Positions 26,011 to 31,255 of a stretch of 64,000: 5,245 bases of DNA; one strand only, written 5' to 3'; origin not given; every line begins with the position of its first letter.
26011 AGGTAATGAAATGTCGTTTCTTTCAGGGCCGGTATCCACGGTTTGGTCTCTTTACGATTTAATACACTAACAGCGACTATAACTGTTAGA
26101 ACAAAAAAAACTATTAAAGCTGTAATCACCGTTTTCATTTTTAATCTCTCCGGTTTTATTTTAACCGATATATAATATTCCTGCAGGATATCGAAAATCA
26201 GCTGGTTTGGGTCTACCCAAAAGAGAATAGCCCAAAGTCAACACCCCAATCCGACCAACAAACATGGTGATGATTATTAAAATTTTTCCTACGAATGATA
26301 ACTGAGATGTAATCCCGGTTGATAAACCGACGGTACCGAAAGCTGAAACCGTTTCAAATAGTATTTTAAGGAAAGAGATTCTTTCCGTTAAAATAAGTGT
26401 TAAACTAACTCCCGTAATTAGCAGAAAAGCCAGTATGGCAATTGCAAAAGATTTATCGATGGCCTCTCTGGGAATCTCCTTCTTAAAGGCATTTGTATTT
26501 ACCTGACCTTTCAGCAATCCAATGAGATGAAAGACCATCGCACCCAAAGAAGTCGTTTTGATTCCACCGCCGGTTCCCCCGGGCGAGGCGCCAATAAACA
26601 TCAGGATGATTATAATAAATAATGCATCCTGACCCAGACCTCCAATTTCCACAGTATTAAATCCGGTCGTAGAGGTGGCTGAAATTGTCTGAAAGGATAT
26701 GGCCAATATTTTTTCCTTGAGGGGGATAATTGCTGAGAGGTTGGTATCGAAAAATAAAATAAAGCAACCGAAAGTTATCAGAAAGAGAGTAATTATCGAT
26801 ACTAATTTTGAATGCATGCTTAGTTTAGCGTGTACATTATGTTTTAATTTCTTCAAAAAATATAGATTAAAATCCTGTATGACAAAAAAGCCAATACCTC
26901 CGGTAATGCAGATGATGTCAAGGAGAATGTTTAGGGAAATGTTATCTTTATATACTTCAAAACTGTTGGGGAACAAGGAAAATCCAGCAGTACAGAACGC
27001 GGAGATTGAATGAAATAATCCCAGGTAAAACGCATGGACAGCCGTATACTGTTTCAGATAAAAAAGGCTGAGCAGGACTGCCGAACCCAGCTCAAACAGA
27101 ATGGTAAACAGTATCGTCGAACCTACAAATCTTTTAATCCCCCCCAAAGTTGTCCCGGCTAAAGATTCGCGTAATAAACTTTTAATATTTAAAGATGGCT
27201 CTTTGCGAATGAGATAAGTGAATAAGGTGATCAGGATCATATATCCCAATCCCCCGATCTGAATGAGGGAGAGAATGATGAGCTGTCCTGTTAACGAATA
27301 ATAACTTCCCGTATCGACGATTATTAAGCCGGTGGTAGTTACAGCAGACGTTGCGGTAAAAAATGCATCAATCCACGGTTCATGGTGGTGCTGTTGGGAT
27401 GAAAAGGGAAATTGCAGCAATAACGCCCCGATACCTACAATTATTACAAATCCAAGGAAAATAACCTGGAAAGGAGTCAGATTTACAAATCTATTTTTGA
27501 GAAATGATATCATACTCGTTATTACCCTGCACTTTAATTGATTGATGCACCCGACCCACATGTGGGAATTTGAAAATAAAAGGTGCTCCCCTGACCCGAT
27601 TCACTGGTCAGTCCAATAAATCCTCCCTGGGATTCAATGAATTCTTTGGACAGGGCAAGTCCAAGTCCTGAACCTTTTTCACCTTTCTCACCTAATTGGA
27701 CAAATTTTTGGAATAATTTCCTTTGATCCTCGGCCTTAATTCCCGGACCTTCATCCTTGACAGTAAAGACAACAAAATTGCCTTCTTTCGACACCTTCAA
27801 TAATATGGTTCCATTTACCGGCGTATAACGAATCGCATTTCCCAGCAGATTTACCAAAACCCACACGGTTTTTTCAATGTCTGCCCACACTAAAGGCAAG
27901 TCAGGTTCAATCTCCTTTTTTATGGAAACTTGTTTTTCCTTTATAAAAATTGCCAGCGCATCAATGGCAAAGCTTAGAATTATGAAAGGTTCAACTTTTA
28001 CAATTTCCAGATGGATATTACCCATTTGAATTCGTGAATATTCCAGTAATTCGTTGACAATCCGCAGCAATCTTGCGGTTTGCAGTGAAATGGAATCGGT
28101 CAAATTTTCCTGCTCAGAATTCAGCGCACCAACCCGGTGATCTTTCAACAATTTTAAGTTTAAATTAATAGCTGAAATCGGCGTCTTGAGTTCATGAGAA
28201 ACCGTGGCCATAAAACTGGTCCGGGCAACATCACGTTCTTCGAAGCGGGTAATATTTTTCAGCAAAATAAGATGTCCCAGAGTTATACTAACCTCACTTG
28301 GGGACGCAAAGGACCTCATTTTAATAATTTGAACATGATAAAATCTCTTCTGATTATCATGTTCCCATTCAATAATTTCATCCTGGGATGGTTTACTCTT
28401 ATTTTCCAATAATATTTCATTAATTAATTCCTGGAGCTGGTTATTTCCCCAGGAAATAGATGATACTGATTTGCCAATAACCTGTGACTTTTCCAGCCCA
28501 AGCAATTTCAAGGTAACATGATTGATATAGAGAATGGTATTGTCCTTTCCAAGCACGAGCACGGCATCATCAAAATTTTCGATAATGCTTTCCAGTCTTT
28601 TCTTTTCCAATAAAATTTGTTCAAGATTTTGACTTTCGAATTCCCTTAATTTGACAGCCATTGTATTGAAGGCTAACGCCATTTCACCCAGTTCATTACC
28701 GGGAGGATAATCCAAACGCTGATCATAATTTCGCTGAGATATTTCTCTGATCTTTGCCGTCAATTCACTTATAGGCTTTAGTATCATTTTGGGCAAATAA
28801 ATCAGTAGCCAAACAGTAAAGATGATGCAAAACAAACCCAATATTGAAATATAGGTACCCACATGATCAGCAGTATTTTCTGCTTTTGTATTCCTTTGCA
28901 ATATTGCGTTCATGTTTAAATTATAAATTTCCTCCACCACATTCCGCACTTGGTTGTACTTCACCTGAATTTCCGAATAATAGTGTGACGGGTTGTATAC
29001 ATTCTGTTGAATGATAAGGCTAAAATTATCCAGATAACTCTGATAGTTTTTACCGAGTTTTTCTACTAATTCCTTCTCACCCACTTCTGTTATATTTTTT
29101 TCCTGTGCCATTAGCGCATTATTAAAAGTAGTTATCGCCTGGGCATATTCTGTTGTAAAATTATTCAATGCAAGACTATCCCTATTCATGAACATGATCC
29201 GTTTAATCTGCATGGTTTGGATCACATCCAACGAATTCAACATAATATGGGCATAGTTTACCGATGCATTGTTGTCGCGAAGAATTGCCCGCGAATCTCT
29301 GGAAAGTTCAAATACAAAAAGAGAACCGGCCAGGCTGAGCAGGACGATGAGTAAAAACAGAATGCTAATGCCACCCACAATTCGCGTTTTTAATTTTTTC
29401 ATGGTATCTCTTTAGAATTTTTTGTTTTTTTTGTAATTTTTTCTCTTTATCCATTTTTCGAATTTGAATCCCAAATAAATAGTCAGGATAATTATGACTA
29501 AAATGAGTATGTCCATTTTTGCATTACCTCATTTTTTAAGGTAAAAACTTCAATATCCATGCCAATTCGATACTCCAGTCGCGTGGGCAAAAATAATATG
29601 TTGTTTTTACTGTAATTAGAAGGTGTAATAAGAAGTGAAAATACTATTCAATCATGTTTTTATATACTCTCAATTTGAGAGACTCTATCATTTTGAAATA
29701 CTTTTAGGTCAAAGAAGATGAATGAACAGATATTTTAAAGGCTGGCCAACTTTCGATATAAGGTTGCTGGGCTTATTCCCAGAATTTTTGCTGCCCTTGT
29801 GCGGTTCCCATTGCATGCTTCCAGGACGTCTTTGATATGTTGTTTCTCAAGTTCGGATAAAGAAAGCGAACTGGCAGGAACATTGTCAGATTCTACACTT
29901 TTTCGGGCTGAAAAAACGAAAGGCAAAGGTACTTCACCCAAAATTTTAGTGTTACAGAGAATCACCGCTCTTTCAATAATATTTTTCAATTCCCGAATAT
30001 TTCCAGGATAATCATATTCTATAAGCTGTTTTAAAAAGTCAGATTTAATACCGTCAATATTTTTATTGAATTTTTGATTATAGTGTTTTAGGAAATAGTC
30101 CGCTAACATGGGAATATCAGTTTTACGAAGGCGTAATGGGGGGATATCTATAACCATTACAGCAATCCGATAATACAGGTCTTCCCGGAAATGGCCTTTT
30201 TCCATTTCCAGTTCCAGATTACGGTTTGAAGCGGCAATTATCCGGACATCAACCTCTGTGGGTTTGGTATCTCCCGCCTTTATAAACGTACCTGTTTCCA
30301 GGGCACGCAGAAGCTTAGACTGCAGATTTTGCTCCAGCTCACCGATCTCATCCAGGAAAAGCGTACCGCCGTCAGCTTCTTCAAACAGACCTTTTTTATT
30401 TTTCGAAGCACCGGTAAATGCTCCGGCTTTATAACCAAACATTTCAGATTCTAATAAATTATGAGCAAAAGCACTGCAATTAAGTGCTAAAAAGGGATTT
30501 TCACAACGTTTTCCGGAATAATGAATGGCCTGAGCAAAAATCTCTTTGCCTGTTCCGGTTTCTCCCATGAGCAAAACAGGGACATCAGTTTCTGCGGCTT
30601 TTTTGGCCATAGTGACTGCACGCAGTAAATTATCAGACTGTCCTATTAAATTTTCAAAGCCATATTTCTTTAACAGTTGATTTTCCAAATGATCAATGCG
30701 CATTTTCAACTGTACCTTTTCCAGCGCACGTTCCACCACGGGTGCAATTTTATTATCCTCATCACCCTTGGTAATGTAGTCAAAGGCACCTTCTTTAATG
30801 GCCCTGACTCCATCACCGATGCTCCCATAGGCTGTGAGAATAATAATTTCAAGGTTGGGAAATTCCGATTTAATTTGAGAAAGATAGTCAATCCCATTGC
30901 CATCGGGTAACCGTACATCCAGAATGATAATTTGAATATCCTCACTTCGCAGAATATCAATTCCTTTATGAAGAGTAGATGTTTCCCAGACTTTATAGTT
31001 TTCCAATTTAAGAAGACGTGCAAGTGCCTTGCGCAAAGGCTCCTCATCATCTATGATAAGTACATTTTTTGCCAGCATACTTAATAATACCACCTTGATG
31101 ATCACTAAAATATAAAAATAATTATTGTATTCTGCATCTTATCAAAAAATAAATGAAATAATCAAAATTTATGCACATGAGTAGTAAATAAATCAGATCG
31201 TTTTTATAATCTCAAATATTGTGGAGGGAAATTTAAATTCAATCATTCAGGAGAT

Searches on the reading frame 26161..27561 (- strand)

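Call 16: search_protein_families(library=phrogs, proteins=[window:26161-27561:-], max_evalue=0.00001)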
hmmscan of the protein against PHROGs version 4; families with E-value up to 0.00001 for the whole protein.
window:26161-27561:- (466 aa): 1 family
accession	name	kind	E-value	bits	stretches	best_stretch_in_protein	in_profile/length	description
phrog_14873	-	unknown function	9.6e-86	289.6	1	29-464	6-434/435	-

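Call 18: search_protein_families(library=pfam, proteins=[window:26161-27561:-], max_evalue=0.001)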
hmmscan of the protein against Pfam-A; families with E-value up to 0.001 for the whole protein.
window:26161-27561:- (466 aa): 1 family
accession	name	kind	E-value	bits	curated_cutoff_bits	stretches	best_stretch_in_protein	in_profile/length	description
PF02386.22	TrkH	-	1.6e-50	172.5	27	1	49-443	54-486/502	Cation transport protein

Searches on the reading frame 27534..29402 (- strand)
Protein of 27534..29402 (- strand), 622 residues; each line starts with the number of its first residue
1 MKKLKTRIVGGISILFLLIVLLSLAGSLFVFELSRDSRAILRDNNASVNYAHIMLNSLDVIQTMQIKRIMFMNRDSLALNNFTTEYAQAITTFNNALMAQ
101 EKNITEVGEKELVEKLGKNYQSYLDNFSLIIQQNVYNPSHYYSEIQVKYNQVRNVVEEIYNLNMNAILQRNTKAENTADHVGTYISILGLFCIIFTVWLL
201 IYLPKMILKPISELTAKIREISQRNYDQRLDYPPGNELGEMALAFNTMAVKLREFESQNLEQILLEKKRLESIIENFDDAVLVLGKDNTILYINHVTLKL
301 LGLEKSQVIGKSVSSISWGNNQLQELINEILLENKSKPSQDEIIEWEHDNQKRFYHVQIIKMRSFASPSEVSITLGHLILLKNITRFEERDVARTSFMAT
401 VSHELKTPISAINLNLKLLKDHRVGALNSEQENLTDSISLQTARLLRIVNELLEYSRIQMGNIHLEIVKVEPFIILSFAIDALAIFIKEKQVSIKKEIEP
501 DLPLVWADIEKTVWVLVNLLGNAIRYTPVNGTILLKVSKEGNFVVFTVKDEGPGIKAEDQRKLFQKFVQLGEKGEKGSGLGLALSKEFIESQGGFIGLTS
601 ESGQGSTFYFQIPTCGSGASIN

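Call 16: search_protein_families(library=phrogs, proteins=[window:27534-29402:-], max_evalue=0.00001)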
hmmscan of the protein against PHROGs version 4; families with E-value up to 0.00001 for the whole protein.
window:27534-29402:- (622 aa): 8 families
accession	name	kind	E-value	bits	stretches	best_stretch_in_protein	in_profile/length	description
phrog_857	-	unknown function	1.2e-58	200.6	2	387-613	234-459/468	-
phrog_10912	-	other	5.3e-52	177.9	1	262-615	607-962/970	kinase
phrog_20458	-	unknown function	6.6e-32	111.6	1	391-613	442-668/829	-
phrog_18358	-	unknown function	3.6e-26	92.5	1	388-614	428-652/904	-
phrog_20778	-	unknown function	1.5e-18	67.5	1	394-615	454-673/675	-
phrog_28116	-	unknown function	2.5e-12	47.5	1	389-613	279-501/512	-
phrog_8572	-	unknown function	2.6e-12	47.5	1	14-257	13-265/533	-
phrog_5982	-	unknown function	1.1e-09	37.8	1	536-616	769-847/1030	-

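Call 18: search_protein_families(library=pfam, proteins=[window:27534-29402:-], max_evalue=0.001)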
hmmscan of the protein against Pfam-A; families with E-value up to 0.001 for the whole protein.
window:27534-29402:- (622 aa): 7 families
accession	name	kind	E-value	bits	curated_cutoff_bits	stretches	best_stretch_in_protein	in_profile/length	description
PF02518.31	HATPase_c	-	1e-22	81.1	26.4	1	512-613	6-108/111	Histidine kinase-, DNA gyrase B-, and HSP90-like ATPase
PF00512.31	HisKA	-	1.7e-19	70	26.9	1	393-460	1-65/66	His Kinase A (phospho-acceptor) domain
PF00672.30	HAMP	-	7.4e-11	42.6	25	1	206-254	5-53/53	HAMP domain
PF00989.32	PAS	-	1.5e-08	35.1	22.6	1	269-363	2-97/113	PAS fold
PF13426.13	PAS_9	-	4.7e-07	30.5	27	1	279-363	2-85/103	PAS domain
PF13188.13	PAS_8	-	0.00022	21.4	21.8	1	269-314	2-44/65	PAS domain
PF13581.12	HATPase_c_2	-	0.00069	20.1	27.4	0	520-590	40-110/127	Histidine kinase-like ATPase domain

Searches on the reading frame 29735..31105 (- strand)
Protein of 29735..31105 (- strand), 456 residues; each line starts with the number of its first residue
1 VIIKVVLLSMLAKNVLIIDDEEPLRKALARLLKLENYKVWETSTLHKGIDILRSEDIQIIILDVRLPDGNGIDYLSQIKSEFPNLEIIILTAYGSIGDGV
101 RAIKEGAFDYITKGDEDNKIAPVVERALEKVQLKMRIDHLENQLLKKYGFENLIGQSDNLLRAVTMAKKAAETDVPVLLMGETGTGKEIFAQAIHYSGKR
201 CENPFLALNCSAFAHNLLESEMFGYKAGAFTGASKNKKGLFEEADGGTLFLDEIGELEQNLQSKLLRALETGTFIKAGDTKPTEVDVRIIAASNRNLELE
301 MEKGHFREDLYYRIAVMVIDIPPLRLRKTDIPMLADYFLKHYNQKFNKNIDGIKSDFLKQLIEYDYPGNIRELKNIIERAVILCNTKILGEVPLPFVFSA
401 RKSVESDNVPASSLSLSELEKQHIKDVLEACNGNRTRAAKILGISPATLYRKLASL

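Call 16: search_protein_families(library=phrogs, proteins=[window:29735-31105:-], max_evalue=0.00001)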
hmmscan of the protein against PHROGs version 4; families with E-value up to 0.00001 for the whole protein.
window:29735-31105:- (456 aa): 6 families
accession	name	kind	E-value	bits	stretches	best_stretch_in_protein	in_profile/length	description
phrog_7998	-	unknown function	5.2e-50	171.5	1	151-454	17-315/339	-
phrog_731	-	unknown function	2.1e-26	93.6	1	13-130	2-119/227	-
phrog_5982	-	unknown function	1.4e-20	73.8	1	12-147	868-1004/1030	-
phrog_8810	-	unknown function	8.4e-10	39.7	1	15-138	3-135/245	-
phrog_16448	-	other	8.7e-08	31.9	1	160-292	435-567/680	ATPase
phrog_20458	-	unknown function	4.3e-06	26.2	1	12-129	697-818/829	-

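Call 18: search_protein_families(library=pfam, proteins=[window:29735-31105:-], max_evalue=0.001)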
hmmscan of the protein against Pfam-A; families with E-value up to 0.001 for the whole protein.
window:29735-31105:- (456 aa): 9 families
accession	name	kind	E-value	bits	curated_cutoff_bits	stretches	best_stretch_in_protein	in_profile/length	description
PF00158.32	Sigma54_activat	-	9.2e-67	224.4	20.2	1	153-319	1-167/168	Sigma-54 interaction domain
PF00072.30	Response_reg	-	2.1e-25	89.5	30.2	1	15-120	1-106/111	Response regulator receiver domain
PF25601.1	AAA_lid_14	-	4.3e-24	84.6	27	1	325-406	1-82/87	AAA+ ATPase lid domain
PF14532.12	Sigma54_activ_2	-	1.3e-21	77.7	25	1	154-324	1-138/138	Sigma-54 interaction domain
PF02954.25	HTH_8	-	2e-16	59.9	22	1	416-454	2-40/42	Bacterial regulatory protein, Fis family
PF07728.20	AAA_5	-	1.8e-06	28.4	22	1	176-296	1-124/139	AAA domain (dynein-related subfamily)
PF01078.27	Mg_chelatase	-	3.8e-05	23.6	20.3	0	231-274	92-135/207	Magnesium chelatase, subunit ChlI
PF00004.35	AAA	-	4.6e-05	24.3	21.2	1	177-297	1-112/131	ATPase family associated with various cellular activities (AAA)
PF07724.20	AAA_2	-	9e-05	23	27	1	177-303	6-133/166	AAA domain (Cdc48 subfamily)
